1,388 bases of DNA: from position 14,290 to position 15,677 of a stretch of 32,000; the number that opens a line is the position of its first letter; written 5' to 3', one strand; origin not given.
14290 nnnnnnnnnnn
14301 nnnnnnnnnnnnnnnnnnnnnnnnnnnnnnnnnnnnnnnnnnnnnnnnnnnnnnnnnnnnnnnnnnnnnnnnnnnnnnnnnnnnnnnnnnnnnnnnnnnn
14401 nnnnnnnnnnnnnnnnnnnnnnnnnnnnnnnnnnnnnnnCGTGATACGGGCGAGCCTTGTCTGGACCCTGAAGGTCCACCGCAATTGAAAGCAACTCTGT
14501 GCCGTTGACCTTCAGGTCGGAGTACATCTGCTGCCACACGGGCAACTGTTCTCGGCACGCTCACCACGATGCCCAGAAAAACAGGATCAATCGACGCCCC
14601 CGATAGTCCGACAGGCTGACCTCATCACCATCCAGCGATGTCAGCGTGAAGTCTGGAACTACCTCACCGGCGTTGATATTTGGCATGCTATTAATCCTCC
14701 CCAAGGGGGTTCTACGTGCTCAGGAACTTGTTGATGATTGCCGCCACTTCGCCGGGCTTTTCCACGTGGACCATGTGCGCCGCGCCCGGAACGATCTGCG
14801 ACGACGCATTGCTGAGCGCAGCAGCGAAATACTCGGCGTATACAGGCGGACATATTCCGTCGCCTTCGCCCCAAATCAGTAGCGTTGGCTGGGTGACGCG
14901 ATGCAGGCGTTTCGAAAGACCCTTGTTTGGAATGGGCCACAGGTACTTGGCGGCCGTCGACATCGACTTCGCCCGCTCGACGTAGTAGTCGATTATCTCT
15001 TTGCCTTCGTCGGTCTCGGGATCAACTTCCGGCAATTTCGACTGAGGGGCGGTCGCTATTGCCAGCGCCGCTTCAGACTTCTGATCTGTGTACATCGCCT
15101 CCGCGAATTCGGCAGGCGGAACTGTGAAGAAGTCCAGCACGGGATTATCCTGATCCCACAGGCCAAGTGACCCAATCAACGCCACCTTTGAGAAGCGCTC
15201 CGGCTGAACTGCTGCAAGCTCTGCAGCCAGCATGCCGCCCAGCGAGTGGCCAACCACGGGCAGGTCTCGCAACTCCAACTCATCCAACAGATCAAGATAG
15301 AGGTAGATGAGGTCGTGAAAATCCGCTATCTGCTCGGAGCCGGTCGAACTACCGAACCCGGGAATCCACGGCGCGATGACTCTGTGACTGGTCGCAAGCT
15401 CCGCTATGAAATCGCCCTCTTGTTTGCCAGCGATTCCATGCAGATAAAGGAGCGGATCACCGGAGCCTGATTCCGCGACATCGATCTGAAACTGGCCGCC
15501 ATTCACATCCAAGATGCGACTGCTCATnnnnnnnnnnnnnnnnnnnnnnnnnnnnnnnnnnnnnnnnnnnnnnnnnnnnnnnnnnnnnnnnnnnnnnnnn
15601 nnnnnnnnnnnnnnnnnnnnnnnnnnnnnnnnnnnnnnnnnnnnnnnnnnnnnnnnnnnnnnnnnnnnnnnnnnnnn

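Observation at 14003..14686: In-frame UGA at the catalytic-Cys position of a TlpA/ResA-like redoxin: candidate selenoprotein hidden by the ORF track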

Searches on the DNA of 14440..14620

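Call 47: search_rna_families(source=window, start=14440, end=14620, threshold=evalue, max_evalue=10)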
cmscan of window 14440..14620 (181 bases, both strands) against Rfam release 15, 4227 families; matches with E-value up to 10: 2.
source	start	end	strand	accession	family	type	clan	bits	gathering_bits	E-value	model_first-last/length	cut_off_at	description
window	14526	14607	-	RF01999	group-II-D1D4-2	Intron;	CL00102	14.4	36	0.59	44-118/118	no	Group II catalytic intron D1-D4-2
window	14467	14516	+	RF04033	mir-8512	Gene; miRNA;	-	13.5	90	2.8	12-49/61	no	mir-8512 microRNA precursor family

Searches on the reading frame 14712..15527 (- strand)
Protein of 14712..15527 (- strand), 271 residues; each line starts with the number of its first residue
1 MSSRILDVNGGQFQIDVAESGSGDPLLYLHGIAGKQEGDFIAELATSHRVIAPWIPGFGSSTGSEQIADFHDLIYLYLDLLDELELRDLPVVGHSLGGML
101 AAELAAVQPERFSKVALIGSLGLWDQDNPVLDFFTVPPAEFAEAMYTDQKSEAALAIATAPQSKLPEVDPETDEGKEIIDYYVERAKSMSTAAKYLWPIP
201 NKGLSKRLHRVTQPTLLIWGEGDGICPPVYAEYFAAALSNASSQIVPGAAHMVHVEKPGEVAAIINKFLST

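Call 50: search_protein_families(library=pfam, proteins=[window:14712-15527:-], max_evalue=0.00001)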
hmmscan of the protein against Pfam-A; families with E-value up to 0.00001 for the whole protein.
window:14712-15527:- (271 aa): 4 families
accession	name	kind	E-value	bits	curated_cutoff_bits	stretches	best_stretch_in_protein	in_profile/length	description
PF00561.26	Abhydrolase_1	-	9.3e-26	91.4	25.8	1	25-258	2-245/245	alpha/beta hydrolase fold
PF12697.13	Abhydrolase_6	-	9.7e-19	69.3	26.3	1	27-263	2-216/217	Alpha/beta hydrolase family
PF12146.15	Hydrolase_4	-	2.4e-11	43.8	27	1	57-257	41-238/239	Serine aminopeptidase, S33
PF00975.26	Thioesterase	-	8.6e-06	26.6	26.4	0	43-119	22-98/226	Thioesterase domain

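Call 82: find_encoding_contigs(protein=window:14712-15527:-, flank=1000, max_places=3)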
Protein window:14712-15527:- (271 aa): 3 contigs read that carry it; 2 places shown.
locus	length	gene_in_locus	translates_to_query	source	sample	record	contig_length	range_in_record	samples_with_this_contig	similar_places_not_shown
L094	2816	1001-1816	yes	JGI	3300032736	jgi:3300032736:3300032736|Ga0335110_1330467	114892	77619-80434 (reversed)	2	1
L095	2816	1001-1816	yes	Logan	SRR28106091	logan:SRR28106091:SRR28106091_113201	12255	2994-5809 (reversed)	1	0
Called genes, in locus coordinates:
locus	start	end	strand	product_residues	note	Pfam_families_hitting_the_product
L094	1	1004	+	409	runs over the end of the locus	PF00296:Bac_luciferase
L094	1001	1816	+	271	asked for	PF00561:Abhydrolase_1, PF00975:Thioesterase (weak), PF12697:Abhydrolase_6, PF12146:Hydrolase_4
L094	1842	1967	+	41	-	PF00578:AhpC-TSA, PF08534:Redoxin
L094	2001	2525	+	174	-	-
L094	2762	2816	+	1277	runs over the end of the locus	PF14312:FG-GAP_2, PF00561:Abhydrolase_1, PF02450:LCAT, PF13620:CarboxypepD_reg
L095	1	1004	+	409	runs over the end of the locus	PF00296:Bac_luciferase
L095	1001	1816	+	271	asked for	PF00561:Abhydrolase_1, PF00975:Thioesterase (weak), PF12697:Abhydrolase_6, PF12146:Hydrolase_4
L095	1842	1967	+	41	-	PF00578:AhpC-TSA, PF08534:Redoxin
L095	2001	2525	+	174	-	-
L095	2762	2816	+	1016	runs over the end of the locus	?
